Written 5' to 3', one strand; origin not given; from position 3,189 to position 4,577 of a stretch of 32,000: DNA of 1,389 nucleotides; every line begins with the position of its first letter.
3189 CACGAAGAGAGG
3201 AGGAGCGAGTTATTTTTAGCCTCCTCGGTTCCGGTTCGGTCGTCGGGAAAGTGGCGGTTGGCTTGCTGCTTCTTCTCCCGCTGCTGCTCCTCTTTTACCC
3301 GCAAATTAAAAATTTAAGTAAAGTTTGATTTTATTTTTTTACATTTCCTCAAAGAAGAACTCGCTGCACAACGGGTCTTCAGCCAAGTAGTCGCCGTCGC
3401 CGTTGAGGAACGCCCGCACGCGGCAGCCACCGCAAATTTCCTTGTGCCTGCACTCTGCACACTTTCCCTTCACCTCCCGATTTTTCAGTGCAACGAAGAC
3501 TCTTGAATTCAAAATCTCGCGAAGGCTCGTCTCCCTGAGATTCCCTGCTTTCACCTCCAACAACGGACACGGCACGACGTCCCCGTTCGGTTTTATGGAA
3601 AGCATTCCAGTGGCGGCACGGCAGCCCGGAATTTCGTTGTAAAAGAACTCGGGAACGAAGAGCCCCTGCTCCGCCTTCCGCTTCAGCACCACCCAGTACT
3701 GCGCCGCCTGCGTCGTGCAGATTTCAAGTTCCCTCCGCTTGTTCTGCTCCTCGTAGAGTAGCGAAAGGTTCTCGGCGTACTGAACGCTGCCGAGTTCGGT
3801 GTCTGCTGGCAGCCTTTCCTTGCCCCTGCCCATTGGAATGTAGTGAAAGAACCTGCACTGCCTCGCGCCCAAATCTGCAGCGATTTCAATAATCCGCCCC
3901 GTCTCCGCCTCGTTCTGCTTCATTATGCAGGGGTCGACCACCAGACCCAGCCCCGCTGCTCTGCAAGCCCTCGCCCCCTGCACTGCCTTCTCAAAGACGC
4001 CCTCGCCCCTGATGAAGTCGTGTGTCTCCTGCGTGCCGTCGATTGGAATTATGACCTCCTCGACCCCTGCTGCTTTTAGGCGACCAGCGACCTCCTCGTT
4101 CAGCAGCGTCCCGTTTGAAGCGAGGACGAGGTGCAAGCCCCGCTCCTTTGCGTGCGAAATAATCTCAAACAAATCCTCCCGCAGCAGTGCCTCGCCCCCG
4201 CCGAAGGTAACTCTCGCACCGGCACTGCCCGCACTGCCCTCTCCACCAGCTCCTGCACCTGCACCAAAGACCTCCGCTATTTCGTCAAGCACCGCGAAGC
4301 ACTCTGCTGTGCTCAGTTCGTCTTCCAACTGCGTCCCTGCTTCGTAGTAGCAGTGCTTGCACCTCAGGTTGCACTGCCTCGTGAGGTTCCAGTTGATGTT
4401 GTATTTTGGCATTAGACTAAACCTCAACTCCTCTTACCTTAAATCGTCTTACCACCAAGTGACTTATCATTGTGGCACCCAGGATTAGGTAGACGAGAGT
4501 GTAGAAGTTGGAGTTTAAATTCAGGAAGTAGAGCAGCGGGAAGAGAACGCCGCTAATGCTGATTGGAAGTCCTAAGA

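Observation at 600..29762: Very high density of perfect short tandem duplications, with a reading-frame-dependent distribution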

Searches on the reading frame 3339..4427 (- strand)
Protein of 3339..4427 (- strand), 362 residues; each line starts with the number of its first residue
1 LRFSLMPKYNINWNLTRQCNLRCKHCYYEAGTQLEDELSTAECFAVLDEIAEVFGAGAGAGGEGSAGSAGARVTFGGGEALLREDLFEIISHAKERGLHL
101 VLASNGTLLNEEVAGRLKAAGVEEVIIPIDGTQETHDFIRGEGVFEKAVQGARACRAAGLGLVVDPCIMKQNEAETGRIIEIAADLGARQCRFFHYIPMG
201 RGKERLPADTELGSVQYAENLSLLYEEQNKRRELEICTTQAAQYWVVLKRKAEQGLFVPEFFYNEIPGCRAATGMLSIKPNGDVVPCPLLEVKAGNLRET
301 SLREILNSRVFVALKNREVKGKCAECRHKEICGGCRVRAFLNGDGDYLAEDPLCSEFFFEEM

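Call 53: find_encoding_contigs(protein=window:3339-4427:-, flank=10000, max_places=10)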
Protein window:3339-4427:- (362 aa): no gene with exactly this product is on record in the collection.

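Call 55: find_encoding_contigs(protein=window:3339-4412:-, flank=10000, max_places=10)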
Protein window:3339-4412:- (357 aa): 5 contigs read that carry it; 5 places shown.
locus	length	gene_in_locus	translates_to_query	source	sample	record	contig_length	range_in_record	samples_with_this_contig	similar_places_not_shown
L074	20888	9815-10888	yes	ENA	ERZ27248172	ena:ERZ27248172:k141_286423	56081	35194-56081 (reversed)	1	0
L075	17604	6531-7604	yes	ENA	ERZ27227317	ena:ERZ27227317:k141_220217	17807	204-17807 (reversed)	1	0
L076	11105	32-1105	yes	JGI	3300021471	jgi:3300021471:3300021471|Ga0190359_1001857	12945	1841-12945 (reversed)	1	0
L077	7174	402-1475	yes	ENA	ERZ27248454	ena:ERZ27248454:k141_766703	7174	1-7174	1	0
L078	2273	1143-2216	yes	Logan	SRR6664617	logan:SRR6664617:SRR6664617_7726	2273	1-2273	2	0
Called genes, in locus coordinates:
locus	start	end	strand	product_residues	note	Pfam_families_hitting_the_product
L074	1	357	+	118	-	?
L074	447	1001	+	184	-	-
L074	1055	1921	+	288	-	-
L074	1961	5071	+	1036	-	-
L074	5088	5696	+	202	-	-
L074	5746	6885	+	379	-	PF20582:UPF0758_N, PF01555:N6_N4_Mtase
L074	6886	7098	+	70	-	-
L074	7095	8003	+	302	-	-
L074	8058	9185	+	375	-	PF03706:LPG_synthase_TM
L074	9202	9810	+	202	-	PF01066:CDP-OH_P_transf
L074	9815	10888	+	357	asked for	PF04055:Radical_SAM, PF13186:SPASM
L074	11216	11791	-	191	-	PF11848:DUF3368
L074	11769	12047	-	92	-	-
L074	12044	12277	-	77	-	-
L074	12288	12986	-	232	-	PF02511:Thy1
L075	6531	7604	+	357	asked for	PF04055:Radical_SAM, PF13186:SPASM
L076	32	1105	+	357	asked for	PF04055:Radical_SAM, PF13186:SPASM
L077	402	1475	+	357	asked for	PF04055:Radical_SAM, PF13186:SPASM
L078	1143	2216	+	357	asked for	PF04055:Radical_SAM, PF13186:SPASM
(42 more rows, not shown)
